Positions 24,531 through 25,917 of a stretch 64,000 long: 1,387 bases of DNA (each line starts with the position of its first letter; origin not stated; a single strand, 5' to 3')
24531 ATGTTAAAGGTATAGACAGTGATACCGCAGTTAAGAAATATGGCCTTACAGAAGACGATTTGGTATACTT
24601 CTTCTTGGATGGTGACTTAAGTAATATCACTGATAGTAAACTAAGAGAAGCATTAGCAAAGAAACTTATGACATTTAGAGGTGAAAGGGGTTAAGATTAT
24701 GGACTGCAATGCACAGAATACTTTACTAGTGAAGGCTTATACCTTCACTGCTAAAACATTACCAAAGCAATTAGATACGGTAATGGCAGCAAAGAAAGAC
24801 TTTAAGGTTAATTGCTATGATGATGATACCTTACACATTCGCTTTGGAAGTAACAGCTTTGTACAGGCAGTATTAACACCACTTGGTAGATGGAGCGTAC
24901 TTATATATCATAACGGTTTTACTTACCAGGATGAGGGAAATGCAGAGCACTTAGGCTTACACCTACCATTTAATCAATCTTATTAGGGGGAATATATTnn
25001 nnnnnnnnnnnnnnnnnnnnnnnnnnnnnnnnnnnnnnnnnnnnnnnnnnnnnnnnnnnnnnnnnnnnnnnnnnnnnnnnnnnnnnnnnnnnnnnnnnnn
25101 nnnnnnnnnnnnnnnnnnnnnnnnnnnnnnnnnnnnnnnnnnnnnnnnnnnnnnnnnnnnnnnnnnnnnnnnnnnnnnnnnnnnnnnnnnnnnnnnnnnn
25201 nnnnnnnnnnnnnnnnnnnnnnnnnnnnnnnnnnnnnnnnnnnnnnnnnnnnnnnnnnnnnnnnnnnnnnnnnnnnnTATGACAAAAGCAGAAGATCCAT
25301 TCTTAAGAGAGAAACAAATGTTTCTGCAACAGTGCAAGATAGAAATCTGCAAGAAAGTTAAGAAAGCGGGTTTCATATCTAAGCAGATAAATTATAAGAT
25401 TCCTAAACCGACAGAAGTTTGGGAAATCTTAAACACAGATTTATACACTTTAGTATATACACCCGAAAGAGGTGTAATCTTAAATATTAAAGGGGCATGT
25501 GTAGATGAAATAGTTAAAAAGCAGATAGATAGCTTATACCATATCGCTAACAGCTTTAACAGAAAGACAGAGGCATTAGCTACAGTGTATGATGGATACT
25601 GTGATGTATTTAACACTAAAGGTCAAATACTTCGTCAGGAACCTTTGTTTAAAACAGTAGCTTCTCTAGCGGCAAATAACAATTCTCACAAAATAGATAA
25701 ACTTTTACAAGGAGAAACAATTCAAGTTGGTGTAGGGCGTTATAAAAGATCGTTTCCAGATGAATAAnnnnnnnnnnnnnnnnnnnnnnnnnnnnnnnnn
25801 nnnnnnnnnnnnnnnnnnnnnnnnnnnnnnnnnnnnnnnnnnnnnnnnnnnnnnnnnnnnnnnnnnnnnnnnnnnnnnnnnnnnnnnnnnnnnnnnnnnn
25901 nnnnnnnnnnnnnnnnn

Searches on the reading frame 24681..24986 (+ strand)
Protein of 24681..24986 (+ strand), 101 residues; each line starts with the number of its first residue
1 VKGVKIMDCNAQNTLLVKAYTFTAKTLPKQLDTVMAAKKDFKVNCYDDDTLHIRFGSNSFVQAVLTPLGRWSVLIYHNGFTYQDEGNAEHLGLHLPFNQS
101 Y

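Call 19: search_protein_families(library=phrogs, proteins=[window:24681-24986:+], max_evalue=0.01)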
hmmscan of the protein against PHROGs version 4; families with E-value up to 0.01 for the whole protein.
window:24681-24986:+ (101 aa): 1 family
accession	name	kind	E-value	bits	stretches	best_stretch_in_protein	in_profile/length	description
phrog_12711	-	unknown function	0.0074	17.1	1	10-46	43-77/162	-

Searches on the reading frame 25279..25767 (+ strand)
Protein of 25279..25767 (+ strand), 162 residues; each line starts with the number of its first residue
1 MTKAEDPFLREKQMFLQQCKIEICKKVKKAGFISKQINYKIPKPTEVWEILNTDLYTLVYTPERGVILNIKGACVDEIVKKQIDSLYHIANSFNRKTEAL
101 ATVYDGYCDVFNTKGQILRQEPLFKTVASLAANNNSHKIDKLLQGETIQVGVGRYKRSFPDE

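Call 14: find_encoding_contigs(protein=window:25279-25767:+, flank=10000, max_places=10)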
Protein window:25279-25767:+ (162 aa): 2 contigs read that carry it; 2 places shown.
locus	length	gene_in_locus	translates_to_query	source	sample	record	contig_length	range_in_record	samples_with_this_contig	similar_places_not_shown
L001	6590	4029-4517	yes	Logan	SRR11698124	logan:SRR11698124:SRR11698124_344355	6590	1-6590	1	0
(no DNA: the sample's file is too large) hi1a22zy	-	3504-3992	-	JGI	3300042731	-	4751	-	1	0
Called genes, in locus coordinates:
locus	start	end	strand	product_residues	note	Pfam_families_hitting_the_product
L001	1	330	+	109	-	?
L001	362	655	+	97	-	-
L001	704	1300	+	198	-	-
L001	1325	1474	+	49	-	-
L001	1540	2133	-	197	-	-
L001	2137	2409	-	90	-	-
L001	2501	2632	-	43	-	-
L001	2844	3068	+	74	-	-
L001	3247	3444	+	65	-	-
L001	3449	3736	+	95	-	-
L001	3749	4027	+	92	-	-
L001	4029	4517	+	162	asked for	-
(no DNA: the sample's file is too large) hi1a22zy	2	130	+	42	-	?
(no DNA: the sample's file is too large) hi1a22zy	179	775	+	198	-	-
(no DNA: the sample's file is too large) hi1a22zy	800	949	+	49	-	-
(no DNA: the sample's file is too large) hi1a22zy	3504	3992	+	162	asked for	-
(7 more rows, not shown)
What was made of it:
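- Gene callers found nothing in this stretch of L001 (call 14).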

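Call 16: find_related_loci(query=window:25279-25767:+, collection=viral_contigs, flank=10000)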
Query window:25279-25767:+ (162 aa) in viral_contigs; peptide patterns used: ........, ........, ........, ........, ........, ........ (x = any residue, [..] = any of these).
9 stretches matched a pattern, but none encodes a relative of the query by tblastn (E <= 1e-3).

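Call 18: find_homologous_proteins(query=window:25279-25764:+, max_evalue=0.001)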
Query window:25279-25764:+ (162 aa): 1 proteins with E <= 0.001 among 16 candidates.
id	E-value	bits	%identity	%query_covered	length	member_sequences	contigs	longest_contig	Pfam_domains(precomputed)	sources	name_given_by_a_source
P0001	3.7e-103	360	100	100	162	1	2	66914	-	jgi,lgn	jgi:hypothetical protein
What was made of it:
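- Tried and rejected: The neighbouring 162-aa protein has no relative at all (calls 16, 18).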

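Call 20: search_protein_families(library=pfam, proteins=[window:25279-25767:+], max_evalue=0.01)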
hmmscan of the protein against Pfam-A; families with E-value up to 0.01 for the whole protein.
window:25279-25767:+ (162 aa): 0 families
